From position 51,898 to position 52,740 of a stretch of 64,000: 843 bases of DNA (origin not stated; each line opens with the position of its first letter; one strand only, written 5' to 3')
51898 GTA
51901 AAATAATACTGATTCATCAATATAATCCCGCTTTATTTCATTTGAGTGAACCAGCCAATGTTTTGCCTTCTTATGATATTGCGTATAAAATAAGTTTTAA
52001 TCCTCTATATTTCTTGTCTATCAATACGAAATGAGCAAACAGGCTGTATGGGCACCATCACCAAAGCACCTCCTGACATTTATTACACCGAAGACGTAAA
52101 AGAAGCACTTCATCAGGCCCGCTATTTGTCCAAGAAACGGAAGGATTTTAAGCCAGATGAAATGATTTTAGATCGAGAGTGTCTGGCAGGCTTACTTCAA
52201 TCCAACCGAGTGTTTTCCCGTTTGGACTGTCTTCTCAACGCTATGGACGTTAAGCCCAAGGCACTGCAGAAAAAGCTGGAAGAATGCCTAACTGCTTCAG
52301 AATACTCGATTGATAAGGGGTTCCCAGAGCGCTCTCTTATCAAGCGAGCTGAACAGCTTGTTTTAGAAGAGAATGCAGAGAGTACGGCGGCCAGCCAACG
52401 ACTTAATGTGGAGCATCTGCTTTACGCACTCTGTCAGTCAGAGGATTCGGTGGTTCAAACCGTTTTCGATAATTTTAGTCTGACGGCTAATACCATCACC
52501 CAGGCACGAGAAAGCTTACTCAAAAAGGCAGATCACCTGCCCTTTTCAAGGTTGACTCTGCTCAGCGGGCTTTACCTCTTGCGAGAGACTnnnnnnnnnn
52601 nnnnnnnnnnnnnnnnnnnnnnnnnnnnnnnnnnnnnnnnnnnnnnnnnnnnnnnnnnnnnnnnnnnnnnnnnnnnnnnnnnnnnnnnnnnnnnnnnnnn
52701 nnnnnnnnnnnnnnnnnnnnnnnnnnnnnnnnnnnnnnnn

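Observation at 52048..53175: Signal peptidase I fused to an N-terminal cytoplasmic double Clp_N domain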

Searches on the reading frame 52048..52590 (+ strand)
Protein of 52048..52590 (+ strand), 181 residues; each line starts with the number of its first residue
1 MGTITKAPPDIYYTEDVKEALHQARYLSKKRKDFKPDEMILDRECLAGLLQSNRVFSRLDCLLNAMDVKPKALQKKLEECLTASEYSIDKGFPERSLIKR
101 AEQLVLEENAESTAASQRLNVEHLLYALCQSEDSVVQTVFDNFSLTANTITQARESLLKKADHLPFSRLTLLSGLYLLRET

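Call 3: search_protein_families(library=pfam, proteins=[window:52048-52590:+], max_evalue=10)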
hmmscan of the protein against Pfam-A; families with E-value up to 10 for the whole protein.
window:52048-52590:+ (181 aa): 2 families
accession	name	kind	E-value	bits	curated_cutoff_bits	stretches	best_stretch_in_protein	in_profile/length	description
PF02861.25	Clp_N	-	1.5e-05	25.5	20.7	1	119-158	13-52/53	Clp amino terminal domain, pathogenicity island component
PF04943.17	Pox_F11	-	0.14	11.6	24.5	1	79-160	258-335/409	Poxvirus F11 protein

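Call 4: search_protein_families(library=ncbifam, proteins=[window:52048-52590:+], max_evalue=10)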
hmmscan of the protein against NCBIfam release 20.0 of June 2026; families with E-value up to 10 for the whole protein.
window:52048-52590:+ (181 aa): 4 families
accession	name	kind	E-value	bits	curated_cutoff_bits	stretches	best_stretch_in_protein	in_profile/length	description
TIGR03346.1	chaperone_ClpB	equivalog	4.2e-05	22.1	1232.1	1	13-159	1-140/853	ATP-dependent chaperone ClpB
NF033606.1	heat_AAA_ClpK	exception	0.012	13.5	1900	1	96-163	110-177/949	heat shock survival AAA family ATPase ClpK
NF002579.0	PRK02231.1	equivalog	0.05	13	459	1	66-122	109-165/301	NAD(+) kinase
NF033607.0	disagg_AAA_ClpG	exception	0.12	10.2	1900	1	115-154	108-145/932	AAA family protein disaggregase ClpG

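Call 17: search_solved_structures(query=A2, max_evalue=0.01, show_alignments=2)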
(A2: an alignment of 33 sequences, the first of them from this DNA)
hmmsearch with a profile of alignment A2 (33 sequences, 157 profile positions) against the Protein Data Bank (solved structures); distinct sequences matched with E-value up to 0.01: 24.
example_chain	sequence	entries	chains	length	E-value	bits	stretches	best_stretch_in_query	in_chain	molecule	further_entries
4iod_B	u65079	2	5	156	2.5e-10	43.8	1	20-149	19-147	Malarial CLP B2 atpase/HSP101 protein | MALARIAL CLPB2 ATPASE/HSP101 PROTEIN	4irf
6e11_1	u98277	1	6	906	2.7e-08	37.2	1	21-148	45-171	Heat shock protein 101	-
6e10_1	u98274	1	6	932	2.9e-08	37.2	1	21-148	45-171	Heat shock protein 101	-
5u2u_A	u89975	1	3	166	1.9e-07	34.5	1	69-151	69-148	Heat shock protein 104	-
6emw_F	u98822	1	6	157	6.9e-07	32.7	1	93-149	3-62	ATP-dependent Clp protease ATP-binding subunit ClpC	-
6amn_A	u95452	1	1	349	3.7e-06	30.3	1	69-151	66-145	Heat shock protein 104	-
5u2l_A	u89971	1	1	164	3.7e-06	30.3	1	19-152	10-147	Heat shock protein 104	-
5wbw_A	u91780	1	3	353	3.8e-06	30.3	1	69-151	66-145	Heat shock protein 104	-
4xbi_A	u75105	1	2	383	1.7e-05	28.2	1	13-153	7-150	ClpB protein, putative,Green fluorescent protein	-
6dju_A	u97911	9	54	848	0.00052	23.3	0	58-152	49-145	Chaperone protein ClpB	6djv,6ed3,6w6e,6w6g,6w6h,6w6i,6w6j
6ahf_A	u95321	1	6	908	0.0008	22.7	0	69-151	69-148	Heat shock protein 104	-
5vjh_A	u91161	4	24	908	0.0008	22.7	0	69-151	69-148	Heat shock protein 104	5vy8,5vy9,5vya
2y1q_A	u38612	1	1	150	0.00082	22.7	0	95-150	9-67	NEGATIVE REGULATOR OF GENETIC COMPETENCE CLPC/MECB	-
1khy_A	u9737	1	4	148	0.00089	22.5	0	93-149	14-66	CLPB PROTEIN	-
6em9_A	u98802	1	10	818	0.0009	22.5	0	93-150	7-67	ATP-dependent Clp protease ATP-binding subunit ClpC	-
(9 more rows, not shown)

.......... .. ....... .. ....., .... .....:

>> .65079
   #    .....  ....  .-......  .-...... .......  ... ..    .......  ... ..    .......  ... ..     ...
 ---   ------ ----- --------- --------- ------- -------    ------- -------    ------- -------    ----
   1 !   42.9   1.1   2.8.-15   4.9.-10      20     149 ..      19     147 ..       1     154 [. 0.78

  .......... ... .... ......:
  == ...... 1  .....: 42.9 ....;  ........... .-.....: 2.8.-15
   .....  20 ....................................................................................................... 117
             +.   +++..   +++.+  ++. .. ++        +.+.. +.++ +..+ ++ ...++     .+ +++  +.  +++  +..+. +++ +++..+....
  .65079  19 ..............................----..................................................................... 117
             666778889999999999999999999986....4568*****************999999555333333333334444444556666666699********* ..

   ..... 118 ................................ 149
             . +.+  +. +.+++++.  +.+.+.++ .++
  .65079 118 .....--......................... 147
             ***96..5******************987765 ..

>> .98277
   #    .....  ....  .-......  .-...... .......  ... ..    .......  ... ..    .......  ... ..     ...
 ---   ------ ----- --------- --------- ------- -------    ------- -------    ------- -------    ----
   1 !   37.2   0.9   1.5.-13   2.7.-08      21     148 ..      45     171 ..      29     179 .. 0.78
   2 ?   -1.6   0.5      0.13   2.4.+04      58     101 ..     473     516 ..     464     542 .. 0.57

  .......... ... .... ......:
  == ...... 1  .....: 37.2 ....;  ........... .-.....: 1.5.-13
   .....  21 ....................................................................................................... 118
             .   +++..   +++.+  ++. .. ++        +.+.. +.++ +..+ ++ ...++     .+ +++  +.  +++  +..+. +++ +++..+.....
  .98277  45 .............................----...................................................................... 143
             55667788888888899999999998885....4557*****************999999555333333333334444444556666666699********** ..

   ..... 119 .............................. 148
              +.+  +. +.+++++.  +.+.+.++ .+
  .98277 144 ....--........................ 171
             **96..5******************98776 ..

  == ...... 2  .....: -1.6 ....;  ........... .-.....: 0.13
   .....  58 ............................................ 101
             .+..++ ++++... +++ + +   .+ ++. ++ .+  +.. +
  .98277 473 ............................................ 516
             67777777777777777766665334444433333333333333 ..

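Call 27: search_protein_representatives(alignment_id=A2)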
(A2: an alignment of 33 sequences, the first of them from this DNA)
Query: 33 sequences, 157 profile positions. Proteins with E-value up to 0.001 (for the whole library): 2197; up to 1e-10: 144; up to 1e-30: 8. The best 150 are listed.
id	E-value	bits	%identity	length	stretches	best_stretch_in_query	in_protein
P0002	2.7e-41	157.5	-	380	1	4-156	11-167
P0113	8.2e-40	152.7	-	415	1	5-156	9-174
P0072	1.7e-38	148.4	-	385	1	7-156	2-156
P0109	5.8e-38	146.7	-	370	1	11-157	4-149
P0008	8.4e-35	136.4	-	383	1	11-156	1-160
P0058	1.0e-33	132.9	-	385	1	3-157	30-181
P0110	1.2e-33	132.7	-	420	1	8-157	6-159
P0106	1.8e-31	125.6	-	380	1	1-155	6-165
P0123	6.2e-29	117.3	-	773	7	7-150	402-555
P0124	3.9e-27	111.5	-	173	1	3-154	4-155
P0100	6.3e-27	110.8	-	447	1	4-157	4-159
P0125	1.4e-26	109.6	-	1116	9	59-153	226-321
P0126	1.4e-24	103.2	-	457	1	11-157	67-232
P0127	2.0e-24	102.7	-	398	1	12-156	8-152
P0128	9.3e-24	100.5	-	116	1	41-156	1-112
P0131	2.8e-22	95.7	-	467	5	28-150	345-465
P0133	2.4e-20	89.4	-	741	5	40-148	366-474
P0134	3.9e-20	88.8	-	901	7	58-155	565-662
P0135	2.9e-19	85.9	-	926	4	12-153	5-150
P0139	1.7e-18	83.5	-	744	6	13-146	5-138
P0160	1.0e-14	71.1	-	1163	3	9-152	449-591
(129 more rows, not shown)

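Call 28: predict_structure(alignment_id=A2)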
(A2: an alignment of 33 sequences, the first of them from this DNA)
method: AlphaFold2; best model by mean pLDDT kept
length: 172 residues; sequences in the alignment: 33
mean_pLDDT: 89.2   pTM: 0.84
mean pLDDT of the five models: 89.2, 88.8, 88.7, 88.6, 88.3
residues with pLDDT >= 90: 122; 70-90: 28; 50-70: 19; < 50: 3
segments of 3 or more residues with pLDDT < 50: none
pLDDT, mean of each block of 10 residues (from residue 1): 79 97 95 88 96 96 97 97 73 77 93 85 97 95 97 95 66 46
secondary structure, 60 per line:
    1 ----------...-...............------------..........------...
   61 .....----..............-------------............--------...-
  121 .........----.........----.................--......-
elements in order: E11-13 H15-29 H42-51 H58-65 H70-83 H97-108 E117-119 H121-129 H134-142 H147-163 H166-171

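Call 40: search_protein_families(library=pfam, proteins=[P0123, P0124, P0125, P0126, P0131, P0133, P0134, P0135, P0139, P0160], max_evalue=0.001)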
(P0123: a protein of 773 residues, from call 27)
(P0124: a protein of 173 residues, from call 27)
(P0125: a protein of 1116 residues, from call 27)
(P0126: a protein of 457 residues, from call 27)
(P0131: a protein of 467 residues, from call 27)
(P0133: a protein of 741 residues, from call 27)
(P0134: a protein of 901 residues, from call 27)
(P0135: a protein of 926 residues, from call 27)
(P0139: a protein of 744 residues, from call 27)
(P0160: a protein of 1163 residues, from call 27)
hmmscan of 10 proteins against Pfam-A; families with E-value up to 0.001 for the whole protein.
P0123 (773 aa): 3 families
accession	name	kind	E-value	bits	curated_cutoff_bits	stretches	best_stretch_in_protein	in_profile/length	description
PF02861.25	Clp_N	-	3.3e-110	360.6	20.7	8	186-236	1-51/53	Clp amino terminal domain, pathogenicity island component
PF13676.11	TIR_2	-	9.1e-15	55.7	28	1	649-764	1-122/122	TIR domain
PF10440.15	WIYLD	-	1.9e-05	24.8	27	0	124-149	10-35/61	Ubiquitin-binding WIYLD domain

P0124 (173 aa): 1 family
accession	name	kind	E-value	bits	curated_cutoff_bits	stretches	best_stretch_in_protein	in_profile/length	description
PF02861.25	Clp_N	-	0.00011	22.8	20.7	0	111-150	11-50/53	Clp amino terminal domain, pathogenicity island component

P0125 (1116 aa): 1 family
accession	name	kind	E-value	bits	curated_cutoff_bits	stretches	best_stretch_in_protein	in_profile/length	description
PF02861.25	Clp_N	-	4.5e-111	363.4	20.7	10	901-952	1-52/53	Clp amino terminal domain, pathogenicity island component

P0126 (457 aa): 1 family
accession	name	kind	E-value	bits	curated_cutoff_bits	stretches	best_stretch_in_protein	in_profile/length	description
PF10502.14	Peptidase_S26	-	4.1e-38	131.4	22.9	1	241-422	4-168/168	Signal peptidase, peptidase S26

P0131 (467 aa): 3 families
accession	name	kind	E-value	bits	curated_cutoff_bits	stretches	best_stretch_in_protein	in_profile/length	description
PF02861.25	Clp_N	-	1.3e-95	313.9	20.7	6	94-145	1-52/53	Clp amino terminal domain, pathogenicity island component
PF24338.1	DUF7506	-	0.00014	22.3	27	0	86-128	12-54/95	Domain of unknown function (DUF7506)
PF01978.25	TrmB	-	0.00082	19.6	25.6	0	210-244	16-50/68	Sugar-specific transcriptional regulator TrmB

P0133 (741 aa): 2 families
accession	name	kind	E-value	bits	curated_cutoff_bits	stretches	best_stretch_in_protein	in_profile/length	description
PF02861.25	Clp_N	-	1.9e-99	326.2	20.7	7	16-68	1-53/53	Clp amino terminal domain, pathogenicity island component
PF02151.25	UVR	-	6.2e-05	23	21.5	1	683-712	3-32/36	UvrB/uvrC motif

P0134 (901 aa): 1 family
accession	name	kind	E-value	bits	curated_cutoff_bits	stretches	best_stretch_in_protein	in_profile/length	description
PF02861.25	Clp_N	-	1.1e-80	266.1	20.7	8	421-472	1-52/53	Clp amino terminal domain, pathogenicity island component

P0135 (926 aa): 1 family
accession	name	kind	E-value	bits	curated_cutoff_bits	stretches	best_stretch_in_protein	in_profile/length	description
PF02861.25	Clp_N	-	2.1e-55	185.1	20.7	6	17-68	1-52/53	Clp amino terminal domain, pathogenicity island component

P0139 (744 aa): 1 family
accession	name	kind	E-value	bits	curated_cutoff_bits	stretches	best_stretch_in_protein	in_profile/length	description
PF02861.25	Clp_N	-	1.8e-95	313.5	20.7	7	16-67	1-52/53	Clp amino terminal domain, pathogenicity island component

P0160 (1163 aa): 3 families
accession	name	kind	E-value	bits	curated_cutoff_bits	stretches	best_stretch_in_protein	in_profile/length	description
PF02861.25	Clp_N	-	5.2e-52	174.2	20.7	5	539-588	1-50/53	Clp amino terminal domain, pathogenicity island component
PF17871.7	AAA_lid_9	-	1e-16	61.2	22.8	1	866-952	2-85/104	AAA lid domain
PF13676.11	TIR_2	-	2.4e-09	38.2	28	1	1037-1154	3-121/122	TIR domain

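Call 53: fold_search(model_id=the predicted structure, library=pdb)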
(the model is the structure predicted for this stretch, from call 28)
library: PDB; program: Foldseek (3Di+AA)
matches with E <= 10: 148; with E <= 0.001: 4
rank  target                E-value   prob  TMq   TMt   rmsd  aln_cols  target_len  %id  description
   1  1khy_D                2.7e-04  1.00  0.60  0.71   4.7       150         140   17  The Crystal Structure of ClpB N Terminal Domain, Implication to the Peptide Binding Function of ClpB (released 2002-12-04)
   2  6og3_A                3.3e-04  1.00  0.58  0.72   4.6       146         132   18  Focus classification structure of the hyperactive ClpB mutant K476C, bound to casein, NTD-trimer (released 2019-06-12)
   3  8b3s_Z                4.2e-04  1.00  0.57  0.65   5.0       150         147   18  Structure of YjbA in complex with ClpC N-terminal Domain (released 2023-12-27)
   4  1khy_C                4.6e-04  1.00  0.60  0.74   3.8       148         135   17  The Crystal Structure of ClpB N Terminal Domain, Implication to the Peptide Binding Function of ClpB (released 2002-12-04)
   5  1khy_B                1.2e-03  1.00  0.60  0.75   3.5       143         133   17  The Crystal Structure of ClpB N Terminal Domain, Implication to the Peptide Binding Function of ClpB (released 2002-12-04)
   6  3fh2                  1.4e-03  1.00  0.59  0.68   4.8       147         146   17  The crystal structure of the PROBABLE ATP-DEPENDENT PROTEASE (HEAT SHOCK PROTEIN) from Corynebacterium glutamicum (released 2008-12-23)
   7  2y1r_F                1.4e-03  1.00  0.54  0.66   5.8       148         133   18  Structure of MecA121 & ClpC N-domain complex (released 2011-03-16)
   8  6pbs_B                1.5e-03  1.00  0.61  0.71   4.8       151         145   15  Structure of ClpC1-NTD in complex with Ecumicin (released 2020-05-13)
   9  2y1r_A                1.8e-03  1.00  0.53  0.62   5.6       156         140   19  Structure of MecA121 & ClpC N-domain complex (released 2011-03-16)
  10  6pbs_A                2.0e-03  1.00  0.59  0.69   5.3       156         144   15  Structure of ClpC1-NTD in complex with Ecumicin (released 2020-05-13)
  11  5wbw_D                2.2e-03  1.00  0.54  0.30   4.6       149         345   15  Yeast Hsp104 fragment 1-360 (released 2018-01-03)
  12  4p15                  2.6e-03  1.00  0.57  0.69   4.0       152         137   17  Structure of the ClpC N-terminal domain from an alkaliphilic Bacillus lehensis G1 species (released 2014-07-30)
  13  2y1r_D                2.9e-03  1.00  0.54  0.63   5.5       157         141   20  Structure of MecA121 & ClpC N-domain complex (released 2011-03-16)
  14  7aa4_A                3.2e-03  1.00  0.60  0.65   5.1       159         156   14  Structure of ClpC1-NTD bound to a CymA analogue (released 2021-08-11)
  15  2k77_MODEL_1_A        3.4e-03  1.00  0.57  0.66   4.7       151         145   18  NMR solution structure of the Bacillus subtilis ClpC N-domain (released 2009-04-28)
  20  4y0b_A                4.7e-03  1.00  0.55  0.66   4.6       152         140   15  The structure of Arabidopsis ClpT1 (released 2015-05-13)
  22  4y0b_B                6.1e-03  1.00  0.55  0.66   4.6       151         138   15  The structure of Arabidopsis ClpT1 (released 2015-05-13)
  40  4y0c_B                1.5e-02  1.00  0.54  0.64   4.6       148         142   15  The structure of Arabidopsis ClpT2 (released 2015-05-13)
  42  1lzw_B                1.7e-02  1.00  0.56  0.65   5.3       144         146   15  Structural basis of ClpS-mediated switch in ClpA substrate recognition (released 2002-11-27)
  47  1r6o_B                2.3e-02  1.00  0.55  0.65   5.4       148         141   14  ATP-dependent Clp protease ATP-binding subunit clpA/ATP-dependent Clp protease adaptor protein clpS (released 2005-02-15)
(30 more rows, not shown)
